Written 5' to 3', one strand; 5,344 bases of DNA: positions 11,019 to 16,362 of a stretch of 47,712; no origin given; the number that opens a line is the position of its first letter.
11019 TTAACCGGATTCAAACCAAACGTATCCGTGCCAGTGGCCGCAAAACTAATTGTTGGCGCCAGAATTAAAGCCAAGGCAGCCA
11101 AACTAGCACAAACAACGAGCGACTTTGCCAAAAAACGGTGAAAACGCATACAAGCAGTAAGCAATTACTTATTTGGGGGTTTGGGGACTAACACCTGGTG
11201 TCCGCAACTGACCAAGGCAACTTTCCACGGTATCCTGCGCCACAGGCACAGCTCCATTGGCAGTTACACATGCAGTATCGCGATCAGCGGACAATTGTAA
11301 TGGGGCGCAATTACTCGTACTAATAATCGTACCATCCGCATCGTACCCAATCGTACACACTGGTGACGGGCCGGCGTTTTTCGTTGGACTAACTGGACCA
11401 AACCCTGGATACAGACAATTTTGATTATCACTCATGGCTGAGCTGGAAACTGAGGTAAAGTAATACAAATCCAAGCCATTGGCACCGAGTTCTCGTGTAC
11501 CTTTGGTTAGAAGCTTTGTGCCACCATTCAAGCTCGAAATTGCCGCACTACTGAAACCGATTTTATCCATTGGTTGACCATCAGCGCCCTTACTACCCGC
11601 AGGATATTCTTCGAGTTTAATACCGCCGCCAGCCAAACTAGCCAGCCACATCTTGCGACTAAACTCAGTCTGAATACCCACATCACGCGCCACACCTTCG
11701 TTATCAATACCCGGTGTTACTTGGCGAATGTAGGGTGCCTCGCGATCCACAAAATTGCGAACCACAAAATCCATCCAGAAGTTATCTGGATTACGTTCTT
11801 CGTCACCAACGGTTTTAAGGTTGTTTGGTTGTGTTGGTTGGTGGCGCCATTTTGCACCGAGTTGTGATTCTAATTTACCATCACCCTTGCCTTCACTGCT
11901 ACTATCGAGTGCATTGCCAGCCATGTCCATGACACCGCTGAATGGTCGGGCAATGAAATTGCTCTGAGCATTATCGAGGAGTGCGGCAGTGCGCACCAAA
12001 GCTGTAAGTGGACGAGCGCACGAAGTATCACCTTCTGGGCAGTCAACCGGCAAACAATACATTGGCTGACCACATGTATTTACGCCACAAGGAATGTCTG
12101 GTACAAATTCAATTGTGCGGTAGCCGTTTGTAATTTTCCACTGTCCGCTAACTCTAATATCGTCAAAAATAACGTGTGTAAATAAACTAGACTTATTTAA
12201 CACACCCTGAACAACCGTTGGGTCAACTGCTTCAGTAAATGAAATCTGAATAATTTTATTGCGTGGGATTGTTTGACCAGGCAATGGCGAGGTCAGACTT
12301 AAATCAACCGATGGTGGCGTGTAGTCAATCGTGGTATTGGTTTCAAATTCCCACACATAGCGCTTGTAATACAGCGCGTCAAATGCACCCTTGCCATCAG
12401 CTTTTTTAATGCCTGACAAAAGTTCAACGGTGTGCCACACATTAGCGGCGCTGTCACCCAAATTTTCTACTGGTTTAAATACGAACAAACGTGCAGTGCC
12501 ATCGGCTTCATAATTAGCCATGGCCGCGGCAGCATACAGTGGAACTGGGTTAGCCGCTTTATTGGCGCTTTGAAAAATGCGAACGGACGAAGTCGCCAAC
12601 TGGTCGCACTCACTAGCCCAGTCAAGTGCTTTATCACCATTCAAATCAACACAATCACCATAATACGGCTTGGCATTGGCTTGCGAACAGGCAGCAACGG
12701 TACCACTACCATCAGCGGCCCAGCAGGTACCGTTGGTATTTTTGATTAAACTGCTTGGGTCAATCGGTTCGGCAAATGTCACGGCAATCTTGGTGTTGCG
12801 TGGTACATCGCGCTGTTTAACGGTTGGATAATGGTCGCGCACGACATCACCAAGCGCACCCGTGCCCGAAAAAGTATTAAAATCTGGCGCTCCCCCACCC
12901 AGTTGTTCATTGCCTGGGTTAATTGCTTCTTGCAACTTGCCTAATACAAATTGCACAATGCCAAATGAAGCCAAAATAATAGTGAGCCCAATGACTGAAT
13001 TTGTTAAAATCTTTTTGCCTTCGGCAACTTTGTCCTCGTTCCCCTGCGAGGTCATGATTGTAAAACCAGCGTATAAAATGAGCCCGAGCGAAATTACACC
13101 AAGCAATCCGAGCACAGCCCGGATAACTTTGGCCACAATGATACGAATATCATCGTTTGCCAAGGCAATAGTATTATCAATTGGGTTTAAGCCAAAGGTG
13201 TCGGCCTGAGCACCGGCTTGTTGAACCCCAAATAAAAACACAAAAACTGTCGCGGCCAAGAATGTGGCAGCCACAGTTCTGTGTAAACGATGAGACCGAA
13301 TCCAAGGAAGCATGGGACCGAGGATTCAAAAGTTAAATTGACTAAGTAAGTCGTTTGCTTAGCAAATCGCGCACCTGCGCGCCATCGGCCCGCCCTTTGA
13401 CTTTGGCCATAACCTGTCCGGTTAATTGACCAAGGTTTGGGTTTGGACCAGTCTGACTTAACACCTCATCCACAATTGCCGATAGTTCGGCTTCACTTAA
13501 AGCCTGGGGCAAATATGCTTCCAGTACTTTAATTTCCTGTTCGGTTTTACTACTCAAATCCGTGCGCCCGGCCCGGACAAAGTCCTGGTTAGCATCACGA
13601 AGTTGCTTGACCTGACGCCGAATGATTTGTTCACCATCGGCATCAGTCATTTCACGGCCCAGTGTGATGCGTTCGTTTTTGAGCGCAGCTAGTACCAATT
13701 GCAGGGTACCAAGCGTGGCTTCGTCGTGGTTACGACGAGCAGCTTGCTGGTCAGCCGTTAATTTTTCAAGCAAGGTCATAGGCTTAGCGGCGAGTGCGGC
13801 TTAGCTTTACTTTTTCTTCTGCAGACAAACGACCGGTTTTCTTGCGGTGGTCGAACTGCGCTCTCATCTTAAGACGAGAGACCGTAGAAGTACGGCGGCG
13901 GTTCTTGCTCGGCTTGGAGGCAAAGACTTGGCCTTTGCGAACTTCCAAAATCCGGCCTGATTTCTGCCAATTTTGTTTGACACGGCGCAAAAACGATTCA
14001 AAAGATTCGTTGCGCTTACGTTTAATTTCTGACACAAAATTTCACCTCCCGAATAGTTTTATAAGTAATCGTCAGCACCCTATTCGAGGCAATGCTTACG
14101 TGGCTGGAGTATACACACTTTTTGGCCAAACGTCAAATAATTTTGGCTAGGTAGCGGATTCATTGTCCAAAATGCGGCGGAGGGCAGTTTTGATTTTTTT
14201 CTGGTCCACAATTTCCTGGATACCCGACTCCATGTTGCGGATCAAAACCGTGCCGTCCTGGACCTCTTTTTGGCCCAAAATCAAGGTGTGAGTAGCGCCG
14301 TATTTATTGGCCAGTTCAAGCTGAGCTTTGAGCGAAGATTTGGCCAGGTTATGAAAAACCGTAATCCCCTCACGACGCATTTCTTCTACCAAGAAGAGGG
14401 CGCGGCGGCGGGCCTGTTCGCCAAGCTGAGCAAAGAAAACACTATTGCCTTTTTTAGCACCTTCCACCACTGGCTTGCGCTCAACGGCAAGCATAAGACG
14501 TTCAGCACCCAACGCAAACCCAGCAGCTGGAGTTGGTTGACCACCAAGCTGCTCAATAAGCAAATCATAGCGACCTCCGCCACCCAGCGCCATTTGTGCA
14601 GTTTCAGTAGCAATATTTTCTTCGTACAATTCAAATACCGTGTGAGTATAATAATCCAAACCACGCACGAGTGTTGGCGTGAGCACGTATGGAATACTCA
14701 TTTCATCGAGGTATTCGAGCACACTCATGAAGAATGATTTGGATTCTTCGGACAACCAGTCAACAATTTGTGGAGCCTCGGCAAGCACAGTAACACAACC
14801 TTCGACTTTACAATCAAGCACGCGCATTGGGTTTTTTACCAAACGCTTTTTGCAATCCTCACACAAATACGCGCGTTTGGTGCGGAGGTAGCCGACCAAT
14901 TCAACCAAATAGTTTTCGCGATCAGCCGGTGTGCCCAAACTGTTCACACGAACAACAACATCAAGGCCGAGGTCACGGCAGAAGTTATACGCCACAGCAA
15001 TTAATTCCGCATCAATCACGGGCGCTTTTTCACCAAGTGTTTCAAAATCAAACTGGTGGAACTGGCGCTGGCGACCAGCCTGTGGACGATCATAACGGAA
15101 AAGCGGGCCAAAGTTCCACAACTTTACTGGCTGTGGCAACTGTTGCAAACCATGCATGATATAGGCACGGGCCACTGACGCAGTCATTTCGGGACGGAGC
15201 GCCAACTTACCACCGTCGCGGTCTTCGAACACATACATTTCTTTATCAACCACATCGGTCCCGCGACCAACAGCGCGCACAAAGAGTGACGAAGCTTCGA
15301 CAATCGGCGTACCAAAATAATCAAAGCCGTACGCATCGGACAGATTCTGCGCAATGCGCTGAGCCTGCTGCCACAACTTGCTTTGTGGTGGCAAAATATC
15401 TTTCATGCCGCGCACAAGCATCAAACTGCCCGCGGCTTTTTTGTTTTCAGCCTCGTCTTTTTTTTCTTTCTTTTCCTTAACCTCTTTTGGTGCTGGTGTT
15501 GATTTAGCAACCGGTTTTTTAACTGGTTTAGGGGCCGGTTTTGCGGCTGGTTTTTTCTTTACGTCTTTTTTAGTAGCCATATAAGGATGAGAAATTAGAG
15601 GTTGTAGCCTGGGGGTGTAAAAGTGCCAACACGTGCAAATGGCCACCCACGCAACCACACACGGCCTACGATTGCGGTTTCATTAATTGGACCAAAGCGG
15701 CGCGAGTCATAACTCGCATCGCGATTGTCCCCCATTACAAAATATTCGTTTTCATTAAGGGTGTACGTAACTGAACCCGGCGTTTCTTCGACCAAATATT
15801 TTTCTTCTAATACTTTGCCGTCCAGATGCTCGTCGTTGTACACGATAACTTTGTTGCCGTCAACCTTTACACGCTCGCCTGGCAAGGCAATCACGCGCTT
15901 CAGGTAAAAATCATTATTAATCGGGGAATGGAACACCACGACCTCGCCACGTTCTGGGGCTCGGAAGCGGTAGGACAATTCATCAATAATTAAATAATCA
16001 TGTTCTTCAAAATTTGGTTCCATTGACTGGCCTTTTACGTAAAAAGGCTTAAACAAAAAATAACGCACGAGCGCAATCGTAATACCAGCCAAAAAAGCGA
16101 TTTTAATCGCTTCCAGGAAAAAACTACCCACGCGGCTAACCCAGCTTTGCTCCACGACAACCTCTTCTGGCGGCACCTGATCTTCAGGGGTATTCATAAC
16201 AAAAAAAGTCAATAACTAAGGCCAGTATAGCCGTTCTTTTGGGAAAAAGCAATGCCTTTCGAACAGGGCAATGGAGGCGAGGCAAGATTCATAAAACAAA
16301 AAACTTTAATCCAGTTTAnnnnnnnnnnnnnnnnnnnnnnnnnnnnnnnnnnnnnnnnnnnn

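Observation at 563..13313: Two adjacent genes fuse a VirB2/TrbC-like (T4SS-type) pilin module to large ectodomains, one of them a ~3,530-aa giant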

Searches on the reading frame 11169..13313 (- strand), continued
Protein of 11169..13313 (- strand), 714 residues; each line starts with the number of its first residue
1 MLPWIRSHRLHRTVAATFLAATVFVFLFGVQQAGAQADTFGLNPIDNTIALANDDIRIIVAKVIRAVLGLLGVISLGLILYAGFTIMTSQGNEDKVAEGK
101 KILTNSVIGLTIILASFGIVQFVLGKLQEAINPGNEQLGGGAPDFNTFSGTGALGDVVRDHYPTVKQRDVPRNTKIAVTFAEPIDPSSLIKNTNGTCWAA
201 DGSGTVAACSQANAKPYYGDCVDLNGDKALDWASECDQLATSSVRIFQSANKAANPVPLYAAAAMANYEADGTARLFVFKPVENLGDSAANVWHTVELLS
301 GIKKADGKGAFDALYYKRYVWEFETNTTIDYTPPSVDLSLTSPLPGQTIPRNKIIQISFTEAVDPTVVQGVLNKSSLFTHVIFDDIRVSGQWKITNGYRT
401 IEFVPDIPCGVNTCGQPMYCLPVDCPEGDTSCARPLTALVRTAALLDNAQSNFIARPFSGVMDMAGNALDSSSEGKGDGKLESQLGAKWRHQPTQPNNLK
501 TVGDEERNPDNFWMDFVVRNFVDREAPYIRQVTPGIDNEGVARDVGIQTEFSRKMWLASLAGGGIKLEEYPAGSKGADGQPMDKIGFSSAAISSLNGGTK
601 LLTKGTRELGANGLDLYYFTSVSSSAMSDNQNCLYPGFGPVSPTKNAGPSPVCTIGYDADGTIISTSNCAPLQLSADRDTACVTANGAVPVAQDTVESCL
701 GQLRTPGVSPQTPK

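Call 23: find_encoding_contigs(protein=P0171, flank=10000, max_places=1)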
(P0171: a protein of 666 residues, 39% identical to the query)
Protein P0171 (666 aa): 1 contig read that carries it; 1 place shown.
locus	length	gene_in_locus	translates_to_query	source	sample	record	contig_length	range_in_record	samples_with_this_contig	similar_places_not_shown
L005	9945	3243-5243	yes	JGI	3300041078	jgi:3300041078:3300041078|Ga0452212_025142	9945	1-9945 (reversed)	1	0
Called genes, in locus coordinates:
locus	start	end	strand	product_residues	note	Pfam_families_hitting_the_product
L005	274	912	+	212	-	PF10502:Peptidase_S26, PF00717:Peptidase_S24 (faint)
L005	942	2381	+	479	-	PF01409:tRNA-synt_2d (weak), PF13393:tRNA-synt_His, PF00587:tRNA-synt_2b, PF03129:HGTP_anticodon (weak)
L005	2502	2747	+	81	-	-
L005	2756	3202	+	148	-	PF09424:YqeY, PF02637:GatB_Yqey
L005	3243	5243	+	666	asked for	PF18895:T4SS_pilin (weak), PF13205:Big_5 (weak)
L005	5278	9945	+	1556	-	?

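Call 46: predict_structure(alignment_id=A1)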
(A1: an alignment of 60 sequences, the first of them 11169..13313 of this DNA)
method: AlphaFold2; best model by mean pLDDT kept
length: 714 residues; sequences in the alignment: 60
mean_pLDDT: 86.3   pTM: 0.78
mean pLDDT of the five models: 86.3, 85.5, 84.2, 83.5, 82.6
residues with pLDDT >= 90: 449; 70-90: 175; 50-70: 48; < 50: 42
segments of 3 or more residues with pLDDT < 50: 28-54, 132-143
pLDDT, mean of each block of 10 residues (from residue 1): 52 58 53 31 31 55 77 88 89 87 90 83 64 37 59 93 95 98 97 90 75 85 86 95 97 95 95 95 96 97 97 93 97 95 96 97 97 92 96 96 96 94 92 96 93 94 98 91 83 93 94 97 95 91 89 96 91 77 89 93 90 87 95 94 86 92 92 90 89 94 91 58
secondary structure, 60 per line:
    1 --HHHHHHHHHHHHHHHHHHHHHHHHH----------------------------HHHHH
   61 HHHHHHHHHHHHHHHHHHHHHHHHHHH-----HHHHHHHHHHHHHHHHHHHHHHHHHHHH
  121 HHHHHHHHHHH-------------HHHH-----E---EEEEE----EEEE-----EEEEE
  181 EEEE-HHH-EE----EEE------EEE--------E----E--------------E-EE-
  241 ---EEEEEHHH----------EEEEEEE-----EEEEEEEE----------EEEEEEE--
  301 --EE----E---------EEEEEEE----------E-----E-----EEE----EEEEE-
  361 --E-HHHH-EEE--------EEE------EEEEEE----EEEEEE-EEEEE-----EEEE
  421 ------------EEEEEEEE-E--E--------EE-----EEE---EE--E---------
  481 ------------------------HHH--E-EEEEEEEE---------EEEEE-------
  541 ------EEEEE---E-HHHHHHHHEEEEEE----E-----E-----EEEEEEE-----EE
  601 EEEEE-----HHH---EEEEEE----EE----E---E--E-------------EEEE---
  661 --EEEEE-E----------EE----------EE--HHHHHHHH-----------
elements in order (helices of 4 or more, strands of 3 or more residues): H3-27 H56-87 H93-131 H145-148 E158-162 E167-170 E176-184 E196-198 E205-207 E244-248 E262-268 E274-281 E292-298 E319-325 E348-350 E355-359 H365-368 E370-372 E381-383 E390-395 E400-405 E407-411 E417-420 E433-440 E461-463 E512-519 E529-533 E547-551 H557-564 E565-570 E587-593 E599-605 E617-622 E654-657 E663-667 H696-703

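Call 54: fold_search(model_id=the predicted structure, library=pdb)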
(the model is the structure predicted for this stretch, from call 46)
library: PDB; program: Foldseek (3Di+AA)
matches with E <= 10: 531; with E <= 0.001: 26
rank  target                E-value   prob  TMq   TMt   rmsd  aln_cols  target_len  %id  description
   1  4qr7                  2.1e-05  0.98  0.12  0.21  23.6       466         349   10  Structure and specificity of L-D-Transpeptidase from Mycobacterium tuberculosis and antibiotic resistance: Calcium bindi (released 2015-07-29)
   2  4hu2                  2.2e-05  1.00  0.10  0.34  12.5       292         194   12  Crystal structure of LdtMt2, a L,D-transpeptidase from Mycobacterium tuberculosis: domain A and B (released 2012-12-12)
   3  5du7_A                2.6e-05  0.99  0.12  0.21  22.5       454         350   10  Crystal structure of ldtMt2 at 1.79 Angstrom resolution (released 2016-09-28)
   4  4qrb                  3.0e-05  0.99  0.12  0.22  19.6       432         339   10  Structure and specificity of L-D-Transpeptidase from Mycobacterium tuberculosis and antibiotic resistance: Calcium bindi (released 2015-12-23)
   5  5szl_A                3.3e-05  0.77  0.10  0.15  34.0       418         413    7  Protocadherin gamma A1 extracellular cadherin domains 1-4 (released 2016-10-19)
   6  6vfw_B                4.4e-05  0.60  0.10  0.16  40.2       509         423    8  Crystal structure of human delta protocadherin 10 EC1-EC4 (released 2020-03-11)
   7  6vft_A                5.4e-05  0.44  0.09  0.14  37.4       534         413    9  Crystal structure of human delta protocadherin 17 EC1-EC4 (released 2020-03-11)
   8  6vfw_E                1.0e-04  0.51  0.10  0.16  39.6       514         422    9  Crystal structure of human delta protocadherin 10 EC1-EC4 (released 2020-03-11)
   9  5iu9_B                1.1e-04  0.47  0.09  0.14  36.1       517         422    9  Crystal Structure of Zebrafish Protocadherin-19 EC1-4 (released 2016-11-02)
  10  6e6b_B                1.4e-04  0.21  0.09  0.10  52.7       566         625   10  Crystal structure of the Protocadherin GammaB4 extracellular domain (released 2019-04-10)
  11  6vft_B                1.5e-04  0.60  0.10  0.15  36.9       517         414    7  Crystal structure of human delta protocadherin 17 EC1-EC4 (released 2020-03-11)
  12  6vfw_D                1.6e-04  0.66  0.10  0.15  34.4       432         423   10  Crystal structure of human delta protocadherin 10 EC1-EC4 (released 2020-03-11)
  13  6vft_D                1.8e-04  0.51  0.09  0.13  34.7       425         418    8  Crystal structure of human delta protocadherin 17 EC1-EC4 (released 2020-03-11)
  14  5szm_A                2.2e-04  0.63  0.10  0.15  32.1       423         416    6  Protocadherin gamma A8 extracellular cadherin domains 1-4 (released 2016-10-19)
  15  5iu9_A                2.9e-04  0.44  0.09  0.15  34.2       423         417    9  Crystal Structure of Zebrafish Protocadherin-19 EC1-4 (released 2016-11-02)
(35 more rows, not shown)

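Call 59: search_protein_families(library=pfam, alignment_id=A1, max_evalue=0.01)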
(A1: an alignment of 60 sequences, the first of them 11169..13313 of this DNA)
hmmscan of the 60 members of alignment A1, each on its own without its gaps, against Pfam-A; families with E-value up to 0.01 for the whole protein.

A. member 1, window:11169-13313:- (714 aa): 2 families
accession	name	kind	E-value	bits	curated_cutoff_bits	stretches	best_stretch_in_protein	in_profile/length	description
PF13205.12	Big_5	-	2.7e-11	44.6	23.6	1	158-197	7-46/105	Bacterial Ig-like domain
PF18895.5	T4SS_pilin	-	8.2e-07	29.4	26.6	1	59-123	8-71/71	Type IV secretion system pilin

B. families by the number of members that match (of 60 scanned): 8 families
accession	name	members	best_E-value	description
PF13205.12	Big_5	60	1.2e-19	Bacterial Ig-like domain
PF18895.5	T4SS_pilin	60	6e-15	Type IV secretion system pilin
PF04956.18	TrbC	15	7.6e-08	TrbC/VIRB2 pilin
PF03793.24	PASTA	5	0.00014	PASTA domain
PF04234.18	CopC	3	0.0037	CopC domain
PF13491.11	FtsK_4TM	1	0.0052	4TM region of DNA translocase FtsK/SpoIIIE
PF19078.6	Big_12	1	0.0089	Bacterial Ig-like domain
PF02322.20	Cyt_bd_oxida_II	1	0.0099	Cytochrome bd terminal oxidase subunit II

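Call 70: find_related_loci(query=A1, collection=genome_contigs, flank=10000)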
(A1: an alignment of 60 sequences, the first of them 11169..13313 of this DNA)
Query A1 (714 aa) in genome_contigs; peptide patterns used: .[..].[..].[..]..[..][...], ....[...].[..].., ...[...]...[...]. (x = any residue, [..] = any of these).
600 stretches matched a pattern (row limit reached: there are more); 580 encode a relative of the query (tblastn E <= 1e-3); the best 80 are kept; 79 distinct loci.
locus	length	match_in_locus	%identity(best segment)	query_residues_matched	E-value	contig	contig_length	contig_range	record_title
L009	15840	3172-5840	47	1-712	0e+0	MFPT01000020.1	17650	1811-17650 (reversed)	MAG: Candidatus Magasanikbacteria bacterium RIFCSPHIGHO2_01_FULL_41_23 rifcsphigho2_01_scaffold_6931, whole genome shotg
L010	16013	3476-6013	45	1-704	3e-168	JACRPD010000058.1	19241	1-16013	MAG: Candidatus Magasanikbacteria bacterium isolate NC_groundwater_1978_Pr3_S-0.2um_44_3 scaffold_515788, whole genome s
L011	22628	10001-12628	41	1-689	2e-167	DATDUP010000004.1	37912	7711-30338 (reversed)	MAG TPA_asm: Patescibacteria group bacterium isolate SMAG_U8061 k141_424272, whole genome shotgun sequence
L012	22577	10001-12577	43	1-709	2e-164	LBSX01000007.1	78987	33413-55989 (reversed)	MAG: Candidatus Magasanikbacteria bacterium GW2011_GWC2_37_14 US42_C0007, whole genome shotgun sequence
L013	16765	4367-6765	41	1-704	3e-162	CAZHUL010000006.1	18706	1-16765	MAG TPA_asm: uncultured Gammaproteobacteria bacterium isolate SRP062349_co1_298 genome assembly, contig: NODE_400_length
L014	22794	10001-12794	42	1-710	4e-161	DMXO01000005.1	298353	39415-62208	MAG TPA_asm: Candidatus Magasanikbacteria bacterium isolate UBA11699 contig_358, whole genome shotgun sequence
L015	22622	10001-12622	41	1-705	2e-158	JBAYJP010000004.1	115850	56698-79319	MAG: Candidatus Magasanikiibacteriota bacterium isolate SO_2016_GW1_59 scaffold00368_OW334_2016, whole genome shotgun se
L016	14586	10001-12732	40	1-710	2e-156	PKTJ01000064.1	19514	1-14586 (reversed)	MAG: Candidatus Parcubacteria bacterium isolate BM521 sc_1637, whole genome shotgun sequence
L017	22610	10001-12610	39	8-712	5e-153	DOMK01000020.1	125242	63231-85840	MAG TPA_asm: Candidatus Magasanikbacteria bacterium isolate UBA11710 contig_1140, whole genome shotgun sequence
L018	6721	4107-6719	42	1-710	2e-152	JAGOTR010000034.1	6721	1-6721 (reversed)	MAG: Candidatus Magasanikiibacteriota bacterium isolate Gw_Eff_bin_437 Gw_Eff_34896_length_6721_cov_12.529724, whole gen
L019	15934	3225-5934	40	1-708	2e-151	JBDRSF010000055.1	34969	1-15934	MAG: Candidatus Magasanikbacteria bacterium isolate MEGAHIT-group-3.130 k141_172247, whole genome shotgun sequence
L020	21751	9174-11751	39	12-705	4e-149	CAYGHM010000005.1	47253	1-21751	MAG TPA_asm: uncultured Gammaproteobacteria bacterium isolate ERP113451_co1_442 genome assembly, contig: NODE_643_length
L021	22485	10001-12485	38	6-710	4e-147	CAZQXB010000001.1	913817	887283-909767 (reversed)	MAG TPA_asm: uncultured Gammaproteobacteria bacterium isolate SRP300315_co1_11 genome assembly, contig: NODE_1_length_91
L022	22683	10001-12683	36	1-705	3e-144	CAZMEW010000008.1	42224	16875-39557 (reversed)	MAG TPA_asm: uncultured Gammaproteobacteria bacterium isolate SRP278252_co2_113 genome assembly, contig: NODE_1629_lengt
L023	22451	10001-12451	41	1-705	3e-144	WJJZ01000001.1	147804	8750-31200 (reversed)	MAG: Candidatus Magasanikiibacteriota bacterium isolate Bin_289 k141_31929, whole genome shotgun sequence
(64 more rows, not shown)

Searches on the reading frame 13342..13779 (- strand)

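Call 7: search_protein_families(library=pfam, proteins=[window:13342-13779:-], max_evalue=0.1)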
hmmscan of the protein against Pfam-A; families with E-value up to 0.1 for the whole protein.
window:13342-13779:- (145 aa): 2 families
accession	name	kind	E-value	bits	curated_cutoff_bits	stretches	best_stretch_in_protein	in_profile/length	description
PF09424.15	YqeY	-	7.8e-37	127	27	1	5-144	2-143/143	Yqey-like protein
PF02637.23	GatB_Yqey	-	3.7e-08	33.8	27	1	86-144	81-148/148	GatB domain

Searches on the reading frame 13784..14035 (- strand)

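Call 80: search_protein_families(library=pfam, proteins=[window:13784-14035:-], max_evalue=0.01)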
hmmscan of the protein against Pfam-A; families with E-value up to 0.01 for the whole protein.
window:13784-14035:- (83 aa): 1 family
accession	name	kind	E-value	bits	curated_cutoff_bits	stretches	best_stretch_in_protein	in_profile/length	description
PF01165.25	Ribosomal_S21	-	0.00047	20.3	27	1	4-50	2-47/55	Ribosomal protein S21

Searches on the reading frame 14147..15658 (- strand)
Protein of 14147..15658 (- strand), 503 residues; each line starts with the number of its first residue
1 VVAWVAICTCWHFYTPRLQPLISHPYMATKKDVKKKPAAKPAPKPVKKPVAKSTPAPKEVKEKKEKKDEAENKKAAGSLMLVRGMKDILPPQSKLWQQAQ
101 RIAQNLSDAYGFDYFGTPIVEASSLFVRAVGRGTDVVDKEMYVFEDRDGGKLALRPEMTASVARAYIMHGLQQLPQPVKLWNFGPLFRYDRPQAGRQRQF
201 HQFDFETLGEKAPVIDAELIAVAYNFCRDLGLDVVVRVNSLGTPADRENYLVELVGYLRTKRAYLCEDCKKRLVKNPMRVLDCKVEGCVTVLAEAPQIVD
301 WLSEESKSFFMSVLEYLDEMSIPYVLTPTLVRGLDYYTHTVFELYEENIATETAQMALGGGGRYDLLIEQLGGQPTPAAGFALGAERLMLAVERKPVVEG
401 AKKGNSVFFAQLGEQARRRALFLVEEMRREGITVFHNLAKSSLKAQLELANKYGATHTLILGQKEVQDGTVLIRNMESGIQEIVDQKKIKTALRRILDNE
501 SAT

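Call 7: search_protein_families(library=pfam, proteins=[window:14147-15658:-], max_evalue=0.1)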
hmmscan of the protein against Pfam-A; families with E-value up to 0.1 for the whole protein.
window:14147-15658:- (503 aa): 6 families
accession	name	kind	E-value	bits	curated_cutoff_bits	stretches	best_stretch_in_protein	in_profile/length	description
PF13393.11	tRNA-synt_His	-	8.4e-39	134.1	25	1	84-388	1-308/308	Histidyl-tRNA synthetase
PF00587.30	tRNA-synt_2b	-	1.2e-13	51.9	29.3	1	142-391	1-174/179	tRNA synthetase class II core domain (G, H, P, S and T)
PF03129.25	HGTP_anticodon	-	1.3e-08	35.3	21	1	412-494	7-92/94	Anticodon binding domain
PF01409.25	tRNA-synt_2d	-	3.9e-05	23.7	19.8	1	141-239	68-163/246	tRNA synthetases class II core domain (F)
PF00152.25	tRNA-synt_2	-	0.041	13.4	25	0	364-392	264-292/308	tRNA synthetases class II (D, K and N)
PF09963.14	DUF2197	-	0.062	14.1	22.2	0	259-278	27-46/56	Uncharacterized protein conserved in bacteria (DUF2197)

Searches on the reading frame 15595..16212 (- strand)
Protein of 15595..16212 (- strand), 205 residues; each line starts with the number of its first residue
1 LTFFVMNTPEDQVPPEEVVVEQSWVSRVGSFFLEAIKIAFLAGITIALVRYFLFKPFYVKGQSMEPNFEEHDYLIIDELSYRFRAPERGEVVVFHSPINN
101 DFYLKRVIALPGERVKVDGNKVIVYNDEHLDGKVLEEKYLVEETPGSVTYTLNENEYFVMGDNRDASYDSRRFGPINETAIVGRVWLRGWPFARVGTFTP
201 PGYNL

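Call 7: search_protein_families(library=pfam, proteins=[window:15595-16212:-], max_evalue=0.1)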
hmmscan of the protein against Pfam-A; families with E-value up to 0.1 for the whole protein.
window:15595-16212:- (205 aa): 2 families
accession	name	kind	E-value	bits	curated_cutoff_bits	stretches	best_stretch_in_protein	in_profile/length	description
PF10502.14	Peptidase_S26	-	1.9e-42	145.5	22.9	1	34-190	3-168/168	Signal peptidase, peptidase S26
PF00717.28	Peptidase_S24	-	1.3e-06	28.6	23.3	1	58-115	39-89/116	Peptidase S24-like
